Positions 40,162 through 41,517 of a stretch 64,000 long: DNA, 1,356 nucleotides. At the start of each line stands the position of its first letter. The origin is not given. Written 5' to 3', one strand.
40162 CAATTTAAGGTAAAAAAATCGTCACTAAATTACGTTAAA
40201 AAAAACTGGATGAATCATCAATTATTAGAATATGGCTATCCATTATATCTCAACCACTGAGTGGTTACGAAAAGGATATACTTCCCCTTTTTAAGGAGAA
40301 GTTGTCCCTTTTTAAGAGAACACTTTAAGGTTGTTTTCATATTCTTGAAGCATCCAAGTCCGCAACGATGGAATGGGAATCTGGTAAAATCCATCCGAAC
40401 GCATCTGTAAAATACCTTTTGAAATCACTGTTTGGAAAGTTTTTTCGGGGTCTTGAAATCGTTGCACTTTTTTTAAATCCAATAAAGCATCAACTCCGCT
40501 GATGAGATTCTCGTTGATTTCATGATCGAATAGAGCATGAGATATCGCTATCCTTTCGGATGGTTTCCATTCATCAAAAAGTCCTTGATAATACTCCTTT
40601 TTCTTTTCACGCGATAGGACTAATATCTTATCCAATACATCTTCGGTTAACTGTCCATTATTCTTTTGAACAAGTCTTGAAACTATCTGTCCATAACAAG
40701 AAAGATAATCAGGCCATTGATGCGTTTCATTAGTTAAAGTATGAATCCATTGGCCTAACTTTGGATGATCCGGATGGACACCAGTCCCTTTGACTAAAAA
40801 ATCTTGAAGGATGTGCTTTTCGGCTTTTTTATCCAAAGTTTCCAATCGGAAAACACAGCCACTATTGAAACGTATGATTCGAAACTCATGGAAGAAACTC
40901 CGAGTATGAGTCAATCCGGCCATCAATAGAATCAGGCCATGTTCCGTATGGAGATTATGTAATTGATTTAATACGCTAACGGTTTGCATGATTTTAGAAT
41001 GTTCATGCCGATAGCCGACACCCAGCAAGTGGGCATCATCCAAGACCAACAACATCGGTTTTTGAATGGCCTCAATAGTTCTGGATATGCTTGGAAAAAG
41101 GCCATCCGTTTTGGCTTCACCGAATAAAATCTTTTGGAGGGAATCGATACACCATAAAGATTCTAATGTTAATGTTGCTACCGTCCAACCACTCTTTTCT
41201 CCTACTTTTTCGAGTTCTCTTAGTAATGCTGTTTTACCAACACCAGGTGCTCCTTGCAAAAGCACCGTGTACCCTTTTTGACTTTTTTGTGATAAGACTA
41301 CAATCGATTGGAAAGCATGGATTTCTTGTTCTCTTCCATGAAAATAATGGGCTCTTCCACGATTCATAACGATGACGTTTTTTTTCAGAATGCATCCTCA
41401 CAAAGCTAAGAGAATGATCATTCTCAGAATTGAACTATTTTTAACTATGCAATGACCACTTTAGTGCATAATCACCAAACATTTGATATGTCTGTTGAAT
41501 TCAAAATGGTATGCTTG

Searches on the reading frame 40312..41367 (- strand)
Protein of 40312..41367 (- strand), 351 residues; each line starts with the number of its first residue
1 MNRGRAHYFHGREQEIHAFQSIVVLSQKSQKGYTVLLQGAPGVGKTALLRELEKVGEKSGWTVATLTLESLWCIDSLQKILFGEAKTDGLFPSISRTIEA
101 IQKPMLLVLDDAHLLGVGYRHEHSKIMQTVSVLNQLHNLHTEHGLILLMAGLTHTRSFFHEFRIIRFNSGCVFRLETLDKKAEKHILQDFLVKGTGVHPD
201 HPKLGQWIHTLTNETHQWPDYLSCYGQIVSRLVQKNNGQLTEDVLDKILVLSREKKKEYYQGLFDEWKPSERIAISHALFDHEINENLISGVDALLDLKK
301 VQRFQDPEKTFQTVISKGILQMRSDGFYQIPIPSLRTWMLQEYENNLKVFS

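Call 3: search_protein_families(library=pfam, proteins=[window:40312-41367:-], max_evalue=0.1)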
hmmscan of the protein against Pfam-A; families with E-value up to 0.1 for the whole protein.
window:40312-41367:- (351 aa): 19 families
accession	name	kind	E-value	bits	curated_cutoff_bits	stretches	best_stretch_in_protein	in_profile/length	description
PF13191.12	AAA_16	-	1.1e-08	36.2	32.6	1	9-71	2-63/167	AAA ATPase domain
PF13401.12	AAA_22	-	7.7e-05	23.5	27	1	35-155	8-126/130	AAA domain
PF13604.12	AAA_30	-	0.0002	21.6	27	1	31-113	17-98/191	AAA domain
PF05729.18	NACHT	-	0.00053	20.3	26.7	1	34-121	2-99/167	NACHT domain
PF00004.35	AAA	-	0.00085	20.2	21.2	1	35-150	1-107/131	ATPase family associated with various cellular activities (AAA)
PF13238.12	AAA_18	-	0.001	19.9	29.4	1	35-65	1-34/128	AAA domain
PF12775.13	AAA_7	-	0.0024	17.9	25.8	1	23-82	24-83/181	P-loop containing dynein motor region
PF07728.20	AAA_5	-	0.0042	17.5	22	1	35-63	2-28/139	AAA domain (dynein-related subfamily)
PF20720.3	nSTAND3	-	0.0048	17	27.2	1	29-63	14-48/155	Novel STAND NTPase 3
PF25199.1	nSTAND_NTPase5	-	0.015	15.5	34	0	25-67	34-77/145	Novel STAND NTPase 5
PF01695.23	IstB_IS21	-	0.015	15.3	24.1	1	34-118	94-168/238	IstB-like ATP binding protein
PF07693.20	KAP_NTPase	-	0.015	15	20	0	25-55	12-43/293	KAP family P-loop domain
PF10236.15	DAP3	-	0.024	14.3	23.1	1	27-72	18-63/311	Mitochondrial ribosomal death-associated protein 3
PF13521.12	AAA_28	-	0.034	14.8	27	1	35-58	2-26/164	AAA domain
PF20703.3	nSTAND1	-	0.034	14.2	27.1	1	5-50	12-51/379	Novel STAND NTPase 1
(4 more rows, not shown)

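Call 4: search_protein_families(library=padloc, proteins=[window:40312-41367:-], max_evalue=0.1)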
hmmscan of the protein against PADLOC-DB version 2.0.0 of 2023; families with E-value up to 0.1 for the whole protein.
window:40312-41367:- (351 aa): 3 families
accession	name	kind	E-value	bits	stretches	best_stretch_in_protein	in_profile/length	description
PDLC04958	PDC-S20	-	0.00016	19.1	1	11-54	7-50/458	-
PDLC00915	TRIP13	-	0.0052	14.2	1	35-53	66-84/302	TRIP13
PDLC04140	mad8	-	0.012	13.1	1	30-52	25-47/314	mads_8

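Call 5: search_protein_families(library=ncbifam, proteins=[window:40312-41367:-], max_evalue=0.1)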
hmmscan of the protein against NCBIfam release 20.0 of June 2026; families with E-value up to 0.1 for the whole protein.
window:40312-41367:- (351 aa): 10 families
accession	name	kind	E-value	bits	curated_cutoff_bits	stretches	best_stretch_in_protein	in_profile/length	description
TIGR03420.1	DnaA_homol_Hda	equivalog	0.0007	19.2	194.8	1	13-73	23-79/226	DnaA regulatory inactivator Hda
TIGR02928.1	TIGR02928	subfamily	0.0057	15.6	181.3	1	8-54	16-66/366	orc1/cdc6 family replication initiation protein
NF040586.1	FxSxx_TPR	equivalog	0.0062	15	300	1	5-51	4-44/830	FxSxx-COOH system tetratricopeptide repeat protein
NF038214.1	IS21_help_AAA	equivalog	0.0064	16.2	200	1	32-118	90-166/232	IS21-like element helper ATPase IstB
NF004629.0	PRK05973.1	equivalog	0.035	13.1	156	1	21-70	53-102/237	DNA helicase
TIGR00750.1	lao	equivalog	0.043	12.9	240.75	0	22-67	24-69/300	methylmalonyl Co-A mutase-associated GTPase MeaB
NF006745.0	PRK09270.1-4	equivalog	0.045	12.6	228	0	23-59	33-69/246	nucleoside/nucleotide kinase family protein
TIGR03005.1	ectoine_ehuA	equivalog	0.067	12.4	345.4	0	131-172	184-225/252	ectoine/hydroxyectoine ABC transporter ATP-binding protein EhuA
TIGR03167.1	tRNA_sel_U_synt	equivalog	0.072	12.5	219.75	0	25-57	120-152/311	tRNA 2-selenouridine(34) synthase MnmH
NF008750.0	PRK11784.1-2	equivalog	0.072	12.2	241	0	30-57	137-164/346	tRNA 2-selenouridine(34) synthase MnmH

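Call 9: find_homologous_proteins(query=window:40312-41367:-)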
Query window:40312-41367:- (351 aa): 25 proteins with E <= 0.001 among 3913 candidates.
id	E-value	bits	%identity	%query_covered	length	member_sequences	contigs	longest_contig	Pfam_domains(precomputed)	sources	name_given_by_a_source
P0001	1.0e-235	799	100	100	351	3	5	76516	PF13191.13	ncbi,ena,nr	ncbi:MAG: ATP-binding protein [Flavobacteriaceae bacterium]|nr:ATP-binding protein [Flavobacteriacea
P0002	3.5e-109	383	48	100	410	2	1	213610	PF13401.13,PF01637.25,PF20720.4,PF13191.13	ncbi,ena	-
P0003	5.5e-106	373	47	100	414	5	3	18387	PF00004.36,PF13401.13,PF01637.25,PF20720.4,PF13191.13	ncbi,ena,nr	ncbi:MAG: ATP-binding protein [Flavobacteriaceae bacterium]|nr:ATP-binding protein [Flavobacteriacea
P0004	1.1e-97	345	45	99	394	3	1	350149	PF12775.14,PF13401.13,PF01637.25,PF13191.13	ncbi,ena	-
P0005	3.7e-97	344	45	100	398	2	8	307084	PF00004.36,PF13401.13,PF01637.25,PF13191.13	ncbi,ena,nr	ncbi:MAG: ATP-binding protein [Flavobacteriaceae bacterium]|nr:ATP-binding protein [Flavobacteriacea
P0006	4.6e-93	330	43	99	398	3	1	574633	PF13401.13,PF13191.13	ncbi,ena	-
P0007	7.0e-92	326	42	100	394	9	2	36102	PF01637.25,PF13191.13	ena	-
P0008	8.1e-88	313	41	100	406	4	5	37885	PF13401.13,PF13191.13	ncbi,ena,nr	ncbi:MAG: ATP-binding protein [Flavobacteriaceae bacterium]|nr:ATP-binding protein [Flavobacteriacea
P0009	3.5e-77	278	48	75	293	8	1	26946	PF00004.36,PF13401.13,PF13238.13,PF01637.25,PF20720.4,PF13191.13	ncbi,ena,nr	ncbi:MAG: ATP-binding protein [Flavobacteriaceae bacterium]|nr:ATP-binding protein [Flavobacteriacea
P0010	1.7e-71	259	37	98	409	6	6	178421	PF13401.13,PF13191.13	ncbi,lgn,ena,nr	ncbi:MAG: AAA family ATPase [Flavobacteriaceae bacterium]|nr:AAA family ATPase [Flavobacteriaceae ba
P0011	1.5e-68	250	37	97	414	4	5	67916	PF20720.4,PF13191.13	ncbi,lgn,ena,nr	ncbi:MAG: ATP-binding protein [Flavobacteriaceae bacterium]|nr:ATP-binding protein [Flavobacteriacea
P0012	1.7e-68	249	37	100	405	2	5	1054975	PF13401.13,PF13191.13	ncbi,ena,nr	ncbi:MAG: hypothetical protein OXC61_12110 [Flavobacteriaceae bacterium]|nr:hypothetical protein [Fl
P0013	7.4e-57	211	45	59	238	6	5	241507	PF00004.36,PF13401.13,PF01637.25,PF05621.18,PF20720.4,PF13191.13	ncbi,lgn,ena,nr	ncbi:MAG: ATP-binding protein [Flavobacteriaceae bacterium]|nr:ATP-binding protein [Flavobacteriacea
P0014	1.7e-55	207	49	56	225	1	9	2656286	-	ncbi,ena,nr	ncbi:MAG: hypothetical protein OXC92_05280 [Flavobacteriaceae bacterium]|nr:hypothetical protein [Fl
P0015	1.0e-42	165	32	98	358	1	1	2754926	PF00004.36,PF13401.13,PF01637.25,PF13191.13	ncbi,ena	-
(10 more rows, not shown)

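Call 10: find_encoding_contigs(protein=P0001, flank=10000, max_places=5)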
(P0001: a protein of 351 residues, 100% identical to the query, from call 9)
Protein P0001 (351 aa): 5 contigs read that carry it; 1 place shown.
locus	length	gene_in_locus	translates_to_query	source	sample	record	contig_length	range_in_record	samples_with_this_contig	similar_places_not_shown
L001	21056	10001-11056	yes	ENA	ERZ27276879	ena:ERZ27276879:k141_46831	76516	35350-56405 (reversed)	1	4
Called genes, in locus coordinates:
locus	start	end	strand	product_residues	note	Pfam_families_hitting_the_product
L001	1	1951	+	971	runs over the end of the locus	PF00933:Glyco_hydro_3, PF00144:Beta-lactamase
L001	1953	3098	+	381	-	PF13439:Glyco_transf_4, PF13477:Glyco_trans_4_2, PF13579:Glyco_trans_4_4, PF20706:GT4-conflict, PF00534:Glycos_transf_1, PF13692:Glyco_trans_1_4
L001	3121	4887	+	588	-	PF08378:NERD, PF04851:ResIII, PF00270:DEAD, PF00580:UvrD-helicase (weak), PF06745:ATPase (weak), PF13245:AAA_19, PF09848:SLFN-g3_helicase, PF13538:UvrD_C_2, +1 more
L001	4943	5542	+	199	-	PF06439:3keto-disac_hyd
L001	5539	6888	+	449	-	PF01408:GFO_IDH_MocA, PF22725:GFO_IDH_MocA_C3 (faint)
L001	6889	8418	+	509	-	PF02838:Glyco_hydro_20b, PF14845:Glycohydro_20b2 (weak), PF00728:Glyco_hydro_20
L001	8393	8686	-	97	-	PF01329:Pterin_4a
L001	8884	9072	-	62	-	-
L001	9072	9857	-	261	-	PF04116:FA_hydroxylase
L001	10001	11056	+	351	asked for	PF13191:AAA_16 (weak)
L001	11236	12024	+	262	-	PF02086:MethyltransfD12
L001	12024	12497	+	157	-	PF20472:PDDEXK_11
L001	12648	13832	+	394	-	PF01637:ATPase_2, PF13191:AAA_16, PF12775:AAA_7 (weak), PF13401:AAA_22 (weak)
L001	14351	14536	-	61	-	-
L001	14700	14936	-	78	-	-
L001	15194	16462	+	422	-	PF12323:HTH_OrfB_IS605 (faint), PF01385:OrfB_IS605, PF07282:Cas12f1-like_TNB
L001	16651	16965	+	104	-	-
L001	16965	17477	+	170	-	-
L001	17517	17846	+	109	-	PF02661:Fic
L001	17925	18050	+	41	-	-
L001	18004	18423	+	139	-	-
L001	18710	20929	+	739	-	PF02384:N6_Mtase (faint), PF01170:UPF0020 (faint), PF07669:Eco57I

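Call 11: find_encoding_contigs(protein=P0002, flank=8000, max_places=3)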
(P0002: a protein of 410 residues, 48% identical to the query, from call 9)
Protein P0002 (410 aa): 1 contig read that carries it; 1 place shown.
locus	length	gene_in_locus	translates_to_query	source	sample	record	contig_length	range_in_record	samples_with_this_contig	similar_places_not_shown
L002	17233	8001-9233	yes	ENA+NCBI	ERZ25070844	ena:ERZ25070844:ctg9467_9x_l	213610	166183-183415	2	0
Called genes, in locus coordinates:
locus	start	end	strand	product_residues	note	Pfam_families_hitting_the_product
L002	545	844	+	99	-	-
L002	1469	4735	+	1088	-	PF14870:PSII_BNR (faint), PF02012:BNR (faint), PF13088:BNR_2 (faint), PF15899:BNR_6 (faint), PF15902:Sortilin-Vps10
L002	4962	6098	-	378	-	PF13784:Fic_N, PF02661:Fic, PF21248:SoFic-like_C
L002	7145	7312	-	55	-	-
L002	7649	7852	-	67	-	-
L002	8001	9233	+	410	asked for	PF01637:ATPase_2 (weak), PF13191:AAA_16, PF20720:nSTAND3 (faint), PF13401:AAA_22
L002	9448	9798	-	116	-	-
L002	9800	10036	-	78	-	-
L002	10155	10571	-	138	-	PF21956:DUF6922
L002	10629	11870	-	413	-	PF00924:MS_channel_2nd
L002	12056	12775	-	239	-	PF01370:Epimerase (weak)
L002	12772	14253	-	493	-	PF00282:Pyridoxal_deC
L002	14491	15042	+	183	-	-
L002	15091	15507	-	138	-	PF01934:HepT-like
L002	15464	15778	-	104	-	-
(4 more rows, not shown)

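Call 13: find_related_loci(query=A1, collection=genome_contigs, flank=8000)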
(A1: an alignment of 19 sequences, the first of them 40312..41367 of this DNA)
Query A1 (351 aa) in genome_contigs; peptide patterns used: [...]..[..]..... (x = any residue, [..] = any of these).
595 stretches matched a pattern (row limit reached: there are more); 29 encode a relative of the query (tblastn E <= 1e-3); 28 distinct loci.
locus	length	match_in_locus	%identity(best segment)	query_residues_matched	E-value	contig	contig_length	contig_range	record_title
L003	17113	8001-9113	47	2-351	4e-113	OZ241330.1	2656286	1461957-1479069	MAG: Flavobacteriaceae bacterium isolate fa1de417-fa23-45fd-b87b-4e01705e62a1 genome assembly, chromosome: 1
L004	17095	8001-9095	46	2-350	9e-110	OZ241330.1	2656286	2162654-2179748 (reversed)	MAG: Flavobacteriaceae bacterium isolate fa1de417-fa23-45fd-b87b-4e01705e62a1 genome assembly, chromosome: 1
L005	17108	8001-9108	46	2-350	2e-95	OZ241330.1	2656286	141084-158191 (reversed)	MAG: Flavobacteriaceae bacterium isolate fa1de417-fa23-45fd-b87b-4e01705e62a1 genome assembly, chromosome: 1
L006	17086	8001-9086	37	2-344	4e-77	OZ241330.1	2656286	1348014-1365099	MAG: Flavobacteriaceae bacterium isolate fa1de417-fa23-45fd-b87b-4e01705e62a1 genome assembly, chromosome: 1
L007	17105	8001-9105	50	2-350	4e-67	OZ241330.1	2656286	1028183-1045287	MAG: Flavobacteriaceae bacterium isolate fa1de417-fa23-45fd-b87b-4e01705e62a1 genome assembly, chromosome: 1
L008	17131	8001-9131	31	2-348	1e-51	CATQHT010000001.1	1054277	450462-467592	MAG: Rhodothermales bacterium isolate a7cc18d6-0ed0-4e83-aced-35ea7cdf15e7 genome assembly, contig: contig_1, whole geno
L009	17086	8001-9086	29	2-343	4e-48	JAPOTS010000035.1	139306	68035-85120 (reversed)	MAG: Bacteroidetes bacterium isolate CAR3_bin_6 NODE_27_length_139306_cov_150.876, whole genome shotgun sequence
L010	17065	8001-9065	32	1-343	1e-47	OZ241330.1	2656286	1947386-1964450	MAG: Flavobacteriaceae bacterium isolate fa1de417-fa23-45fd-b87b-4e01705e62a1 genome assembly, chromosome: 1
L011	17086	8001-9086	30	2-343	2e-45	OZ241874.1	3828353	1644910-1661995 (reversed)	MAG: Rhodothermales bacterium isolate 4d6fa364-bf15-4492-bf93-c3371add2069 genome assembly, chromosome: 1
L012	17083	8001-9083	29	6-343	2e-44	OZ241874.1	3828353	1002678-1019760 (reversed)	MAG: Rhodothermales bacterium isolate 4d6fa364-bf15-4492-bf93-c3371add2069 genome assembly, chromosome: 1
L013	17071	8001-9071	30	2-343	3e-44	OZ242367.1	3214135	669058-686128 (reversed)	MAG: Rhodothermales bacterium isolate 571183b6-2e0b-44cf-967d-8c50aa38ec23 genome assembly, chromosome: 1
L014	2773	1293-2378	29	2-343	2e-43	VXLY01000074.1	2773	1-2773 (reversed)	MAG: Rhodothermaceae bacterium isolate SB0661_bin_24 NODE_15499_length_2773_cov_99.134290, whole genome shotgun sequence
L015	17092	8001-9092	30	2-343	4e-43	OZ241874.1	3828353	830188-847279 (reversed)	MAG: Rhodothermales bacterium isolate 4d6fa364-bf15-4492-bf93-c3371add2069 genome assembly, chromosome: 1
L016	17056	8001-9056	30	2-343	2e-42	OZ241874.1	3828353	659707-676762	MAG: Rhodothermales bacterium isolate 4d6fa364-bf15-4492-bf93-c3371add2069 genome assembly, chromosome: 1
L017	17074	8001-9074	28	1-343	3e-40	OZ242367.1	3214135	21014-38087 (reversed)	MAG: Rhodothermales bacterium isolate 571183b6-2e0b-44cf-967d-8c50aa38ec23 genome assembly, chromosome: 1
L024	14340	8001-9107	32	2-343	9e-53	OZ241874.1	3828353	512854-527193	MAG: Rhodothermales bacterium isolate 4d6fa364-bf15-4492-bf93-c3371add2069 genome assembly, chromosome: 1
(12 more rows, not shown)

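Call 23: find_encoding_contigs(protein=P0004, flank=10000, max_places=4)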
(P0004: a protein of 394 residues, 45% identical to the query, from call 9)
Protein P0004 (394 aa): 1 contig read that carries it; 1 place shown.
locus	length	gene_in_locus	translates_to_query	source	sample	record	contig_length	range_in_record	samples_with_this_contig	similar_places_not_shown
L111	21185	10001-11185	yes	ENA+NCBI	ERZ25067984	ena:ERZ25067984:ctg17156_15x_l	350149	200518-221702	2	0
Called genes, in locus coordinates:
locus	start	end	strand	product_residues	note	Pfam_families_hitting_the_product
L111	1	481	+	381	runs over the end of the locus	PF13439:Glyco_transf_4, PF13477:Glyco_trans_4_2, PF13579:Glyco_trans_4_4, PF20706:GT4-conflict, PF00534:Glycos_transf_1, PF13692:Glyco_trans_1_4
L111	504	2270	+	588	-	PF08378:NERD, PF04851:ResIII, PF00270:DEAD, PF00580:UvrD-helicase (weak), PF06745:ATPase (weak), PF13245:AAA_19, PF09848:SLFN-g3_helicase, PF13538:UvrD_C_2, +1 more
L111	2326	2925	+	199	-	PF06439:3keto-disac_hyd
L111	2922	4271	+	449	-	PF01408:GFO_IDH_MocA, PF22725:GFO_IDH_MocA_C3 (faint)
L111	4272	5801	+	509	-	PF02838:Glyco_hydro_20b, PF14845:Glycohydro_20b2 (weak), PF00728:Glyco_hydro_20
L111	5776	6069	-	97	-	PF01329:Pterin_4a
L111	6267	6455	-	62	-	-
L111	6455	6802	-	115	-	PF04116:FA_hydroxylase (weak)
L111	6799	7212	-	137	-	-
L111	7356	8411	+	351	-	PF13191:AAA_16 (weak)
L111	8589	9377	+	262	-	PF02086:MethyltransfD12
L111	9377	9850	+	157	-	PF20472:PDDEXK_11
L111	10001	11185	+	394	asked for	PF01637:ATPase_2, PF13191:AAA_16, PF12775:AAA_7 (weak), PF13401:AAA_22 (weak)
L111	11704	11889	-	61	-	-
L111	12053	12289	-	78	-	-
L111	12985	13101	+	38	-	-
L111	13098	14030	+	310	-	PF00056:Ldh_1_N, PF02866:Ldh_1_C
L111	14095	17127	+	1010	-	PF21760:SecD_1st, PF22599:SecDF_P1_head, PF00873:ACR_tran (faint), PF02355:SecD_SecF_C, PF03176:MMPL (weak), PF07549:Sec_GG, PF02355:SecD_SecF_C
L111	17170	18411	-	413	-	PF04326:SLFN_AlbA_2, PF13749:HATPase_c_4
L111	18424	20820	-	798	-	PF02463:SMC_N (weak), PF13476:AAA_23 (weak), PF13304:AAA_21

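Call 28: search_solved_structures(query=A1, max_evalue=1)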
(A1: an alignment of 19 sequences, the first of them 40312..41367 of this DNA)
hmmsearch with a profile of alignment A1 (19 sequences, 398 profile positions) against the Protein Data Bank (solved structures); distinct sequences matched with E-value up to 1: 249 (the best 60 are shown).
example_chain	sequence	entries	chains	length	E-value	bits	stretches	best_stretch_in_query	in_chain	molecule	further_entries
5i9d_A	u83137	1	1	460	1.9e-06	30.2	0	272-348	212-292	pentatricopeptide repeat protein dPPR-U8A2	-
5i9g_C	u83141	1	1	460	3.4e-06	29.4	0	273-348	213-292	pentatricopeptide repeat protein dPPR-U8C2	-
5i9f_A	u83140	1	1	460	5.5e-06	28.7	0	273-348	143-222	pentatricopeptide repeat protein dPPR-U10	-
5i9h_A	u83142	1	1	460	6.4e-06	28.5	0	273-348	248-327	pentatricopeptide repeat protein dPPR-U8G2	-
8rwv_F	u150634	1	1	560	2.9e-05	26.3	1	21-115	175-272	Cell division control protein 6 homolog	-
8s0e_G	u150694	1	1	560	2.9e-05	26.3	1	21-115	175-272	Cell division control protein 6 homolog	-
7jgr_G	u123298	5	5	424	3.4e-05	26.1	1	16-145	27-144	Cell division control protein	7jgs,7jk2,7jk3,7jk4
9lgo_F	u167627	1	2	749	5.6e-05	25.3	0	44-66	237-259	ATPase family gene 2 protein homolog B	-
8rhn_O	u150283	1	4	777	6.6e-05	25.1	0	44-66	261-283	ATPase family gene 2 protein homolog B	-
6oax_C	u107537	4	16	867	7.1e-05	25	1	19-64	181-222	Hyperactive disaggregase ClpB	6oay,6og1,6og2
4ciu_A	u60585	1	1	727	7.6e-05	24.9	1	19-64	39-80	CHAPERONE PROTEIN CLPB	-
4d2q_A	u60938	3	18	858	8.9e-05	24.7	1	19-64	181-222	CLPB | CHAPERONE PROTEIN CLPB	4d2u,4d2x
6og3_E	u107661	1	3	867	9.5e-05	24.6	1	19-64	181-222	Hyperactive disaggregase ClpB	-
5ofo_C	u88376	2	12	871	0.00013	24.2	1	19-64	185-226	Chaperone protein ClpB,ATP-dependent Clp protease ATP-binding subunit ClpA,Chaperone prote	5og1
6rn2_A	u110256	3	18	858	0.00013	24.2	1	19-64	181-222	Chaperone protein ClpB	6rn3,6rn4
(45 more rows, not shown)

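Call 37: search_protein_families(library=pfam, alignment_id=A3, max_evalue=0.00001)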
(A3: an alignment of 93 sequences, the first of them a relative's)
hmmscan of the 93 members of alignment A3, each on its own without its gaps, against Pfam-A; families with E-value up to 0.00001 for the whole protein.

A. member 1, L002:4962-6098:- (378 aa): 3 families
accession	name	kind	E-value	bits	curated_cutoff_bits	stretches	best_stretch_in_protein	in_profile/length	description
PF13784.11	Fic_N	-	1.3e-25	89.6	26.7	1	45-126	1-82/82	Fic/DOC family N-terminal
PF21248.3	SoFic-like_C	-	1.1e-24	86.8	27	1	294-371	1-76/76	Protein adenylyltransferase SoFic-like, C-terminal domain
PF02661.23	Fic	-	3.2e-15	57.2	24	1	158-229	23-93/93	Fic/DOC family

B. families by the number of members that match (of 93 scanned): 124 families (the first 25 are shown)
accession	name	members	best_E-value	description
PF01695.23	IstB_IS21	2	6.2e-73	IstB-like ATP binding protein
PF03050.20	DDE_Tnp_IS66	2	1.6e-71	Transposase IS66 family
PF01555.25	N6_N4_Mtase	2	4.4e-31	DNA methylase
PF11459.13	AbiEi_3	2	3.4e-30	Transcriptional regulator, AbiEi antitoxin, Type IV TA system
PF22483.2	Mu-transpos_C_2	2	4.6e-23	Mu transposase, C-terminal domain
PF04542.20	Sigma70_r2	2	4.3e-19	Sigma-70 region 2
PF17194.10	AbiEi_3_N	2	5.1e-19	Transcriptional regulator, AbiEi antitoxin N-terminal domain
PF02661.23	Fic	2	3.2e-15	Fic/DOC family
PF08281.18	Sigma70_r4_2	2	2.8e-09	Sigma-70, region 4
PF13817.11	DDE_Tnp_IS66_C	2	3.8e-08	IS66 C-terminal element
PF00478.31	IMPDH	1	9.4e-163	IMP dehydrogenase / GMP reductase domain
PF08238.18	Sel1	1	1.8e-114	Sel1 repeat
PF01120.23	Alpha_L_fucos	1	2.1e-92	Alpha-L-fucosidase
PF12771.13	SusD-like_2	1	9.2e-80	Starch-binding associating with outer membrane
PF02424.20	ApbE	1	5.4e-77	ApbE family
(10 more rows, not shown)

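Call 38: predict_structure(alignment_id=A1)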
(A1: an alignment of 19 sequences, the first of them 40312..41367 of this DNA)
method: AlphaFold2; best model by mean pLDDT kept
length: 351 residues; sequences in the alignment: 19
mean_pLDDT: 85.8   pTM: 0.85
mean pLDDT of the five models: 85.8, 83.5, 83.1, 82.7, 81.9
residues with pLDDT >= 90: 134; 70-90: 189; 50-70: 25; < 50: 3
segments of 3 or more residues with pLDDT < 50: 1-3
pLDDT, mean of each block of 10 residues (from residue 1): 64 94 91 90 90 94 92 88 67 79 93 72 80 87 90 80 71 92 95 92 96 92 90 90 95 91 86 86 74 87 83 87 84 87 77 53
secondary structure, 60 per line:
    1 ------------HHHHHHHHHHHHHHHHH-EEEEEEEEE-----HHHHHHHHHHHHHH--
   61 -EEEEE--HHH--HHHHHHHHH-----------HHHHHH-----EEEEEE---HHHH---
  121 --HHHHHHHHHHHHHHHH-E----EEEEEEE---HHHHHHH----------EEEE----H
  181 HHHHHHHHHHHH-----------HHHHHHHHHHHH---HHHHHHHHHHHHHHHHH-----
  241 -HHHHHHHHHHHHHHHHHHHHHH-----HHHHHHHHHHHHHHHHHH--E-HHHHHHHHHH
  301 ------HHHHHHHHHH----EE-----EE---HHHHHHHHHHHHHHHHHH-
elements in order: H13-29 E31-39 H45-58 E62-66 H74-82 H94-99 E105-110 H114-117 H123-138 E145-151 H155-161 E172-175 H180-192 H204-215 H219-235 H242-263 H269-286 H291-300 H307-316 H333-350
